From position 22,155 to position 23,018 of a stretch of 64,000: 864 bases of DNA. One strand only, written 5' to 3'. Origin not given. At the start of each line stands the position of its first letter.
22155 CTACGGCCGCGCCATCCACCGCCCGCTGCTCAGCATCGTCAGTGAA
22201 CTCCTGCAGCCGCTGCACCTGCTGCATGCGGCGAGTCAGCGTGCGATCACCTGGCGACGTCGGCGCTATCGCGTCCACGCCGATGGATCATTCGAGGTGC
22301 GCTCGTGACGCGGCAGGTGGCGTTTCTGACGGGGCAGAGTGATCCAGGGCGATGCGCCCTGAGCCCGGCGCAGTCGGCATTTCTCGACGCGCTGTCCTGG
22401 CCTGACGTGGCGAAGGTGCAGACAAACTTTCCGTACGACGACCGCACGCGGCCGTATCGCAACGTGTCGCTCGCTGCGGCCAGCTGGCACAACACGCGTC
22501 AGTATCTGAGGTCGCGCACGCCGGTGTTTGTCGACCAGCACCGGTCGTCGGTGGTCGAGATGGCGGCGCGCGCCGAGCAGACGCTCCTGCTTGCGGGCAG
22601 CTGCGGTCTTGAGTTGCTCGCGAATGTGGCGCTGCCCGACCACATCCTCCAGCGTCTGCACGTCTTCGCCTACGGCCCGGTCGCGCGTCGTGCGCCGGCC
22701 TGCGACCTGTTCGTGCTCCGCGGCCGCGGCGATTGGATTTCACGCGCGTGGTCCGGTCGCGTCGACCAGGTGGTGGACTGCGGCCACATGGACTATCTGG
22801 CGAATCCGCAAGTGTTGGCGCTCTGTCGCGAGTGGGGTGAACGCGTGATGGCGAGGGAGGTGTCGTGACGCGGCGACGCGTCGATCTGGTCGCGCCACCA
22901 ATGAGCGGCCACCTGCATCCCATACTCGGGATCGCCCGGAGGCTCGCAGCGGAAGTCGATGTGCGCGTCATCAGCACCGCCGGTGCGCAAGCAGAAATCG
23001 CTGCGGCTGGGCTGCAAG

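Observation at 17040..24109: Seven translationally coupled genes (KAS III, MBL hydrolase, F390-synthetase-like adenylating enzyme, SDR, membrane GT2, orphan hydrolase-like protein, GT1): candidate uncharacterised glycolipid pathway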

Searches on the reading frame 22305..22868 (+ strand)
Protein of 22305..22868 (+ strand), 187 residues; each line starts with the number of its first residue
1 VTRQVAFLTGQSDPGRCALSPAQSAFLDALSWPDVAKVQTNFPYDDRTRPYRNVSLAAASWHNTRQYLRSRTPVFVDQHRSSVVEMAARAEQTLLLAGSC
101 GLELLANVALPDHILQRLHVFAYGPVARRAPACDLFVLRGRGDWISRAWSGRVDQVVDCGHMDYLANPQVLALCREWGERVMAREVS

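Call 5: search_protein_families(library=pfam, proteins=[window:22305-22868:+], max_evalue=0.01)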
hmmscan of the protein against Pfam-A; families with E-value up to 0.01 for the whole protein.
window:22305-22868:+ (187 aa): 0 families

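Call 6: search_protein_families(library=ncbifam, proteins=[window:22305-22868:+], max_evalue=0.01)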
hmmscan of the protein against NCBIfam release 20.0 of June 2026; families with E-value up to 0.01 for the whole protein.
window:22305-22868:+ (187 aa): 0 families

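Call 28: find_homologous_proteins(query=window:22305-22868:+, max_evalue=0.00001)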
Query window:22305-22868:+ (187 aa): 651 proteins with E <= 0.00001 among 983 candidates; the best 120 are listed.
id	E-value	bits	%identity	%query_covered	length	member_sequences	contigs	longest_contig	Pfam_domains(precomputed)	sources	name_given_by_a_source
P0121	6.2e-123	426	100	100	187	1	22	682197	-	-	-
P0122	6.5e-82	292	71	100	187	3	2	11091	-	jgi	-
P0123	9.9e-74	265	66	97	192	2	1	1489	-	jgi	jgi:hypothetical protein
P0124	8.6e-73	262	66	97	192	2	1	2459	-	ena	-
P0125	3.0e-72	260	66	95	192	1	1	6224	-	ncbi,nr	ncbi:MAG: hypothetical protein NTY02_04950 [Acidobacteria bacterium]|nr:hypothetical protein [Acidob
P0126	4.6e-72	260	65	97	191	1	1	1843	-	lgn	-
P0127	2.0e-71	258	65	96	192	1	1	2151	-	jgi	jgi:hypothetical protein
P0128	9.6e-71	255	65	97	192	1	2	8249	-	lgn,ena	-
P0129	2.9e-70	254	63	96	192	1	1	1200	-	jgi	jgi:hypothetical protein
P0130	8.5e-69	249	61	97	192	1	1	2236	-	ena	-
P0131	2.2e-68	248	63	97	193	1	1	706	-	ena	-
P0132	1.3e-67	245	61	97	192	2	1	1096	-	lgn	-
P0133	6.1e-67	243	63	97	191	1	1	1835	-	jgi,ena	-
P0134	1.1e-66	242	61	95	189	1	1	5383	-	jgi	jgi:hypothetical protein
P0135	1.2e-66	242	61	97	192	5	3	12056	-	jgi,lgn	-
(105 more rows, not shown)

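Call 31: search_solved_structures(query=A2, max_evalue=10)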
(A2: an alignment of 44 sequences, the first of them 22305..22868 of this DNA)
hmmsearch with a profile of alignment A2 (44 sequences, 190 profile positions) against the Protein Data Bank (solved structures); distinct sequences matched with E-value up to 10: 9.
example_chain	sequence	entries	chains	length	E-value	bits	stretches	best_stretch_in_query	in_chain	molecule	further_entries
8r05_A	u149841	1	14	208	0.96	12.1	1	6-36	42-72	ATP-dependent Clp protease proteolytic subunit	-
3hln_A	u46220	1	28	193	1.3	11.7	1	6-44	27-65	ATP-dependent Clp protease proteolytic subunit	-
6ppe_A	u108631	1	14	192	1.3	11.7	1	6-44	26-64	ATP-dependent Clp protease proteolytic subunit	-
6uqe_G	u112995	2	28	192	1.3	11.7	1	6-44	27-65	ATP-dependent Clp protease proteolytic subunit | ATP-dependent Clp endopeptidase proteolytic subunit ClpP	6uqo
1yg8_A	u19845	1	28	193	1.3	11.7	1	6-44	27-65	ATP-dependent Clp protease proteolytic subunit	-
1tyf_A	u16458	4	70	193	1.3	11.7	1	6-44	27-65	CLP PEPTIDASE | ATP-dependent Clp protease proteolytic subunit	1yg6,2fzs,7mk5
7uiv_H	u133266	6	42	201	1.4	11.6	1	6-44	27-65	ATP-dependent Clp protease proteolytic subunit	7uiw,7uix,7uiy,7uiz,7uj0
6wr2_h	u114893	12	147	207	1.4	11.6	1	6-44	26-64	ATP-dependent Clp protease proteolytic subunit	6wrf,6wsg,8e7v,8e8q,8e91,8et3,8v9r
3mt6_R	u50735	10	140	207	1.4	11.5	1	6-44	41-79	ATP-dependent Clp protease proteolytic subunit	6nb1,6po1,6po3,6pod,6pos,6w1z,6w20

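Call 36: predict_structure(alignment_id=A2)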
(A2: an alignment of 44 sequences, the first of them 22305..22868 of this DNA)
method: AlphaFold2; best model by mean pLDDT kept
length: 187 residues; sequences in the alignment: 44
mean_pLDDT: 92.4   pTM: 0.90
mean pLDDT of the five models: 92.4, 91.2, 91.2, 90.8, 88.7
residues with pLDDT >= 90: 150; 70-90: 33; 50-70: 4; < 50: 0
segments of 3 or more residues with pLDDT < 50: none
pLDDT, mean of each block of 10 residues (from residue 1): 91 91 97 96 93 92 94 95 97 95 94 97 82 94 83 92 93 97 79
secondary structure, 60 per line:
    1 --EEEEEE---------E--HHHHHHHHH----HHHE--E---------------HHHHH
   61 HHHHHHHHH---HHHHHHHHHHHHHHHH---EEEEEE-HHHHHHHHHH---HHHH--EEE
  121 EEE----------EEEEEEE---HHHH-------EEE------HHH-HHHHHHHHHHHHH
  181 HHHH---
elements in order: E3-8 H21-29 H56-69 H73-88 E92-97 H99-108 H112-115 E118-123 E134-140 H144-147 E155-157 H168-184

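Call 41: fold_search(model_id=the predicted structure, library=pdb)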
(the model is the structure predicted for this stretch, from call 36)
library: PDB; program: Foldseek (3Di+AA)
matches with E <= 10: 900; with E <= 0.001: 17
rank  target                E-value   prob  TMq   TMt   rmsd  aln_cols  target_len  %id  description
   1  3d2c_A                1.7e-04  1.00  0.51  0.53   6.7       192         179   19  Structure of 4D3, a thermostable mutant of Bacillus subtilis lipase obtained through directed evolution (released 2008-06-03)
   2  1t2n                  1.7e-04  1.00  0.50  0.52   6.7       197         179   18  Structure of a thermostable triple mutant of Bacillus subtilis lipase obtained through directed evolution (released 2004-11-23)
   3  6nkc_A                1.8e-04  1.00  0.55  0.59   5.2       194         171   15  Crystal Structure of the Lipase Lip_vut1 from Goat Rumen metagenome. (released 2020-01-22)
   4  7r1k                  1.8e-04  1.00  0.54  0.56   5.4       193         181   13  Phosphorylated Bacillus pumilus Lipase A (released 2022-05-25)
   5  3d2b_A                2.2e-04  1.00  0.53  0.55   5.6       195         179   16  Structure of 2D9, a thermostable mutant of Bacillus subtilis lipase obtained through directed evolution (released 2008-06-03)
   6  1i6w_B                2.2e-04  1.00  0.52  0.54   6.8       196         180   16  THE CRYSTAL STRUCTURE OF BACILLUS SUBTILIS LIPASE: A MINIMAL ALPHA/BETA HYDROLASE ENZYME (released 2001-05-23)
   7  6nkc_B                2.5e-04  1.00  0.56  0.60   5.1       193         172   17  Crystal Structure of the Lipase Lip_vut1 from Goat Rumen metagenome. (released 2020-01-22)
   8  3d2a                  2.8e-04  1.00  0.52  0.54   6.6       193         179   17  Structure of 1-17A4, a thermostable mutant of Bacillus subtilis lipase obtained through directed evolution (released 2008-06-03)
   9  1i6w_A                2.8e-04  1.00  0.47  0.49   6.6       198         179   16  THE CRYSTAL STRUCTURE OF BACILLUS SUBTILIS LIPASE: A MINIMAL ALPHA/BETA HYDROLASE ENZYME (released 2001-05-23)
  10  1t4m                  3.0e-04  1.00  0.47  0.49   7.3       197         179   18  STRUCTURE OF A THERMOSTABLE DOUBLE MUTANT OF BACILLUS SUBTILIS LIPASE OBTAINED THROUGH DIRECTED EVOLUTION (released 2004-11-23)
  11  3qmm_A                3.4e-04  1.00  0.46  0.47   7.5       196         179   18  Structure of 6B, a thermostable mutant of Bacillus subtilis lipase obtained through directed evolution (released 2011-10-05)
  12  3qzu_A                3.6e-04  1.00  0.51  0.52   6.8       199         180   18  Crystal structure of Bacillus subtilis Lipase A 7-fold mutant; the outcome of directed evolution towards thermostabili (released 2012-02-08)
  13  2zys                  4.8e-04  1.00  0.56  0.26   7.7       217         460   13  A. Fulgidus lipase with fatty acid fragment and chloride (released 2009-06-16)
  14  5ct8                  5.5e-04  1.00  0.55  0.57   4.9       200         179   14  G158E/K44E/R57E/Y49E Bacillus subtilis lipase A with 0% [BMIM][Cl] (released 2015-11-04)
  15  7r25                  6.2e-04  1.00  0.54  0.55   5.6       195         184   16  Bacillus pumilus Lipase A (released 2022-05-25)
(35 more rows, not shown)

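Call 42: find_encoding_contigs(protein=window:22305-22868:+, flank=3000, max_places=4)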
Protein window:22305-22868:+ (187 aa): 24 contigs read that carry it; 2 places shown.
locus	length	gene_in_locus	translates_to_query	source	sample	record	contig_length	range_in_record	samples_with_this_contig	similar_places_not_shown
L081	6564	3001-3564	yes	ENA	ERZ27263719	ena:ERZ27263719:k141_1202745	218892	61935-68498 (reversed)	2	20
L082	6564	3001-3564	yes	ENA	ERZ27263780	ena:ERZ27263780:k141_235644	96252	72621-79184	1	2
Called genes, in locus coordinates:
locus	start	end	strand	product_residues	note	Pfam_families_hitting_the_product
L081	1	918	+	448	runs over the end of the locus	-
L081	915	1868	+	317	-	PF01370:Epimerase, PF04321:RmlD_sub_bind, PF16363:GDP_Man_Dehyd (faint), PF01073:3Beta_HSD, PF07993:NAD_binding_4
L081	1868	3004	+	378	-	PF13506:Glyco_transf_21, PF13641:Glyco_tranf_2_3, PF13632:Glyco_trans_2_3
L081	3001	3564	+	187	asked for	-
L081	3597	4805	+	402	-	PF04101:Glyco_tran_28_C (weak), PF06722:EryCIII-like_C, PF00201:UDPGT (weak)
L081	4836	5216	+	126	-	-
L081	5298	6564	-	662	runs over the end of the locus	PF22614:Slo-like_RCK (faint), PF06241:Castor_Poll_mid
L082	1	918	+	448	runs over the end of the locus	-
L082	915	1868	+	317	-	PF01370:Epimerase, PF04321:RmlD_sub_bind, PF16363:GDP_Man_Dehyd (faint), PF01073:3Beta_HSD, PF07993:NAD_binding_4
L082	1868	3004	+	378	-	PF13506:Glyco_transf_21, PF13641:Glyco_tranf_2_3, PF13632:Glyco_trans_2_3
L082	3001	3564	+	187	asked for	-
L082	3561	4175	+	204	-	-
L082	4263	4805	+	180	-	PF04101:Glyco_tran_28_C (weak), PF06722:EryCIII-like_C, PF00201:UDPGT (weak)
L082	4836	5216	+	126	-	-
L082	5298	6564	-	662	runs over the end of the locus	PF22614:Slo-like_RCK (faint), PF06241:Castor_Poll_mid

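Call 71: find_related_loci(query=A2, collection=metagenome_contigs, flank=9000)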
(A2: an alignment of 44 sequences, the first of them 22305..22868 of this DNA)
Query A2 (187 aa) in metagenome_contigs; peptide patterns used: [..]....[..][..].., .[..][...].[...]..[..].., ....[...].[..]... (x = any residue, [..] = any of these).
241 stretches matched a pattern; 84 encode a relative of the query (tblastn E <= 1e-3); the best 80 are kept; 80 distinct loci.
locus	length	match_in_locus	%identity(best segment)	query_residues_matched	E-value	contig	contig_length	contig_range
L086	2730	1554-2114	71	1-187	8e-88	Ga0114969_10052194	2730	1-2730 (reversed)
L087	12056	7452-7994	61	4-184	3e-70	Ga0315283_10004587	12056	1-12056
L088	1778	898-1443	63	4-185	2e-73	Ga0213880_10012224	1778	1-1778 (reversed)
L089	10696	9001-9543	57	4-184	4e-64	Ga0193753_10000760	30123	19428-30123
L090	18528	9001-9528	57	4-179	1e-61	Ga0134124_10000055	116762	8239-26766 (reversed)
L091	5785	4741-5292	55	4-187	5e-61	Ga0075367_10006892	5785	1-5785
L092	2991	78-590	57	4-174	2e-61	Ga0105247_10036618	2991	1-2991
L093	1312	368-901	58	4-181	5e-64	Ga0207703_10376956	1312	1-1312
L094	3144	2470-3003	59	4-181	6e-61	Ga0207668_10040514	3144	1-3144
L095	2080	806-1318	58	4-174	4e-61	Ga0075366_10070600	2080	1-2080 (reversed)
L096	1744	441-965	58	1-175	9e-62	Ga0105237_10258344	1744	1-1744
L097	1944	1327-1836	60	4-174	4e-61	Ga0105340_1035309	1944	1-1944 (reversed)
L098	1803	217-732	54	3-174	1e-60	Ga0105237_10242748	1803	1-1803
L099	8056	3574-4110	55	4-182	5e-59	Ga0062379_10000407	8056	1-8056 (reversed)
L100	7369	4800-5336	55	4-182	5e-59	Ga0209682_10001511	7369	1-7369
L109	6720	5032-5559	50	1-177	5e-54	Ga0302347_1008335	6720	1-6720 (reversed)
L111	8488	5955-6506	55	4-186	1e-53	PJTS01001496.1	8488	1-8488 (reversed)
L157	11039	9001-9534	40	6-182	4e-31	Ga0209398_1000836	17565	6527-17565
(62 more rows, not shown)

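Call 77: search_protein_families(library=pfam, proteins=[L157:2110-6687:+, L157:782-2113:+, L109:483-1862:+, L109:1849-2946:+, L109:50-745:+, L111:1793-3544:+, L111:1616-3571:-, L111:206-1411:+], max_evalue=0.0001)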
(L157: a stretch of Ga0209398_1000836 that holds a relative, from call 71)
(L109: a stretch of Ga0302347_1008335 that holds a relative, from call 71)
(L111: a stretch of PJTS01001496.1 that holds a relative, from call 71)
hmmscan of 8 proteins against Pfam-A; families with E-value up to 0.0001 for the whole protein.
L157:2110-6687:+ (1525 aa): 0 families

L157:782-2113:+ (443 aa): 0 families

L109:483-1862:+ (459 aa): 1 family
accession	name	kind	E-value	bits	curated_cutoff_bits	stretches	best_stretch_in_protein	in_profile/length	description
PF04116.19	FA_hydroxylase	-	5.4e-30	105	31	1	163-296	1-132/132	Fatty acid hydroxylase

L109:1849-2946:+ (365 aa): 1 family
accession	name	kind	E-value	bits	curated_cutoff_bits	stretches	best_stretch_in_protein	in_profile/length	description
PF00487.30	FA_desaturase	-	5.2e-22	79.3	29.7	1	72-342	7-251/253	Fatty acid desaturase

L109:50-745:+ (231 aa): 2 families
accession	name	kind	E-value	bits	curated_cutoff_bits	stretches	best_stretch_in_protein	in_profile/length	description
PF14378.12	PAP2_3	-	1.8e-08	34.8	27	1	74-211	60-187/190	PAP2 superfamily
PF01569.27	PAP2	-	4.6e-08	33.3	27.2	1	138-222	47-128/130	PAP2 superfamily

L111:1793-3544:+ (583 aa): 0 families

L111:1616-3571:- (651 aa): 5 families
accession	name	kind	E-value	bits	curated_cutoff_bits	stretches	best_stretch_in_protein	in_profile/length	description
PF13145.12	Rotamase_2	-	1.1e-34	120.3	27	1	269-395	2-121/121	PPIC-type PPIASE domain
PF13616.12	Rotamase_3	-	9.5e-31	107.2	22.5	1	280-381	10-114/116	PPIC-type PPIASE domain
PF13624.11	SurA_N_3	-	1.7e-26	93.4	27.2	2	68-181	47-157/162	SurA-like N-terminal domain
PF13623.11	SurA_N_2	-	1.3e-23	83.9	28.5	1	68-157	49-142/145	SurA-like N-terminal domain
PF00639.27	Rotamase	-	2.3e-23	83.4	21.7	1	302-380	18-96/97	PPIC-type PPIASE domain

L111:206-1411:+ (401 aa): 2 families
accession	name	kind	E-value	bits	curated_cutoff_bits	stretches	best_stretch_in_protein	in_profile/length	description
PF01464.25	SLT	-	5.9e-23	81.1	21.3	1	107-212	7-112/117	Transglycosylase SLT domain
PF01476.26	LysM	-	2e-13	50.5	20.9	1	357-399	1-42/43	LysM domain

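Call 79: search_dna_similar(query=L109:5032-5574:+, collection=plasmids, mode=protein, max_evalue=1e-8, max_rows=20)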
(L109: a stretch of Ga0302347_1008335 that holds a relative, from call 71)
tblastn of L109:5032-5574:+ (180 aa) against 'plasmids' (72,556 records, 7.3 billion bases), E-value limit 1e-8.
No match.

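Call 81: find_homologous_proteins(query=L109:5032-5574:+, max_evalue=1e-20)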
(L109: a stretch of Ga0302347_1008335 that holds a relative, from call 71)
Query L109:5032-5574:+ (180 aa): 231 proteins with E <= 1e-20 among 381 candidates; the best 120 are listed.
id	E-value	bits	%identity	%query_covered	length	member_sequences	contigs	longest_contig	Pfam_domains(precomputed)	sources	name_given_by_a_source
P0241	7.8e-109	379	92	100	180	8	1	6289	-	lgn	-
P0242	3.3e-84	299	73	100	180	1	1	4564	-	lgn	-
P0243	1.7e-80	287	71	100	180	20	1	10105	-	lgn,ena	-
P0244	1.5e-79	284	68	100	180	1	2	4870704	-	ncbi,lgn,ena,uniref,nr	ncbi:hypothetical protein [Superficieibacter sp. HKU1]|uniref:hypothetical protein n=1 Tax=Superfici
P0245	4.6e-74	266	66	99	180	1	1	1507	-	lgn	-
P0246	2.0e-73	264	66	100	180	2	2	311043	-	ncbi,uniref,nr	ncbi:hypothetical protein CHU32_04900 [Superficieibacter electus]|uniref:Uncharacterized protein n=1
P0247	1.8e-72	261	68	100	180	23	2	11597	-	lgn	-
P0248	3.7e-71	256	66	100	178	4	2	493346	-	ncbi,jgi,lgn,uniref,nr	ncbi:hypothetical protein [Superficieibacter sp.]|uniref:hypothetical protein n=1 Tax=Superficieibac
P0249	2.4e-65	237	62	98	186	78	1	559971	-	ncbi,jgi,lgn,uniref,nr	ncbi:hypothetical protein [Atlantibacter hermannii]|uniref:hypothetical protein n=1 Tax=Atlantibacte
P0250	3.7e-65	237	63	98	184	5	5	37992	-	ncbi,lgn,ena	-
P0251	9.9e-65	235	61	97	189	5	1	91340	-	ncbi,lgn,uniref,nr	ncbi:hypothetical protein [Leminorella grimontii]|uniref:hypothetical protein n=1 Tax=Leminorella gr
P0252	1.6e-64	235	64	97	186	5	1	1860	-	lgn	-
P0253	2.7e-64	234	61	97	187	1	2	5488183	-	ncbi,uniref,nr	ncbi:hypothetical protein Z042_00920 [Chania multitudinisentens RB-25]|uniref:Alpha/beta hydrolase n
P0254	5.6e-63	230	58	97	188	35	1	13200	-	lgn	-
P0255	7.0e-63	229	60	98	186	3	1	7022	-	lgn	-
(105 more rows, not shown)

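Call 82: find_encoding_contigs(protein=P0244, flank=10000, max_places=1)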
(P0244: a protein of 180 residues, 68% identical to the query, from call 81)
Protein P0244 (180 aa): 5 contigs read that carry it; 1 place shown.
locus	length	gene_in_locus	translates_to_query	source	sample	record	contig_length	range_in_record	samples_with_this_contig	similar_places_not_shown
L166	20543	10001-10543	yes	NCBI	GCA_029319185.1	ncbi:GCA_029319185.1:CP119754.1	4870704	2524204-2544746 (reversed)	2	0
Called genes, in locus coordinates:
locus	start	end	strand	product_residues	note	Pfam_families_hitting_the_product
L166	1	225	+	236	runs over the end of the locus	PF02613:Nitrate_red_del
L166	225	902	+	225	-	PF02665:Nitrate_red_gam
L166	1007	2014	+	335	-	PF08545:ACP_syn_III, PF08541:ACP_syn_III_C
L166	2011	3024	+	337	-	PF00106:adh_short (weak), PF01073:3Beta_HSD, PF01370:Epimerase, PF04321:RmlD_sub_bind, PF05368:NmrA (weak), PF13460:NAD_binding_10, PF16363:GDP_Man_Dehyd, PF07993:NAD_binding_4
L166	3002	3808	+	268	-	PF00753:Lactamase_B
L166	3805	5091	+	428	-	-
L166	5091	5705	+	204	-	PF14378:PAP2_3 (weak), PF01569:PAP2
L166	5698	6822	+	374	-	PF04116:FA_hydroxylase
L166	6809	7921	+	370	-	PF00487:FA_desaturase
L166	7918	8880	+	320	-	PF01370:Epimerase, PF04321:RmlD_sub_bind, PF13460:NAD_binding_10 (faint), PF01073:3Beta_HSD, PF07993:NAD_binding_4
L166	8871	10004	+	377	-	PF13506:Glyco_transf_21, PF13641:Glyco_tranf_2_3, PF13632:Glyco_trans_2_3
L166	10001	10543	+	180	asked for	-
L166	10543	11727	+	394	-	PF06722:EryCIII-like_C (weak)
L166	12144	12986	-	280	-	PF01842:ACT, PF00551:Formyl_trans_N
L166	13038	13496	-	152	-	PF17775:YchJ_M-like, PF02810:SEC-C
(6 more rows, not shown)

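Call 83: find_encoding_contigs(protein=P0249, flank=10000, max_places=1)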
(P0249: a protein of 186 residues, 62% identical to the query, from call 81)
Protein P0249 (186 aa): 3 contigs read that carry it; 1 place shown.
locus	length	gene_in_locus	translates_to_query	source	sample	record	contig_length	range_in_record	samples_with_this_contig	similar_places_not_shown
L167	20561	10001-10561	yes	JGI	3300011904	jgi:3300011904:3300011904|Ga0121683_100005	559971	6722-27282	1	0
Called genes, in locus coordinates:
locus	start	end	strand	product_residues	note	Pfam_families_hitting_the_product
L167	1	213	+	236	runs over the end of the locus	PF02613:Nitrate_red_del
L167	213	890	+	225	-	PF02665:Nitrate_red_gam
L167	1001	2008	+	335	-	PF00108:Thiolase_N (weak), PF08545:ACP_syn_III, PF08541:ACP_syn_III_C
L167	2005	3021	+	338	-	PF00106:adh_short (weak), PF01073:3Beta_HSD, PF01370:Epimerase, PF04321:RmlD_sub_bind, PF13460:NAD_binding_10, PF16363:GDP_Man_Dehyd (weak), PF07993:NAD_binding_4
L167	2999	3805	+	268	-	PF00753:Lactamase_B, PF23023:Anti-Pycsar_Apyc1 (weak), PF12706:Lactamase_B_2 (weak)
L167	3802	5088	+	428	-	-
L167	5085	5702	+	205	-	PF14378:PAP2_3, PF01569:PAP2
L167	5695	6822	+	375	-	PF04116:FA_hydroxylase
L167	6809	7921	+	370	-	PF00487:FA_desaturase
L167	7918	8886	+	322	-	PF01370:Epimerase, PF04321:RmlD_sub_bind, PF13460:NAD_binding_10 (faint), PF01073:3Beta_HSD, PF07993:NAD_binding_4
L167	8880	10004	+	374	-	PF13506:Glyco_transf_21, PF13641:Glyco_tranf_2_3, PF13632:Glyco_trans_2_3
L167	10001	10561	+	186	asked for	-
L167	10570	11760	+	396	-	PF06722:EryCIII-like_C (weak)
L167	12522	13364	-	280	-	PF01842:ACT, PF00551:Formyl_trans_N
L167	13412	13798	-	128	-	PF17775:YchJ_M-like, PF02810:SEC-C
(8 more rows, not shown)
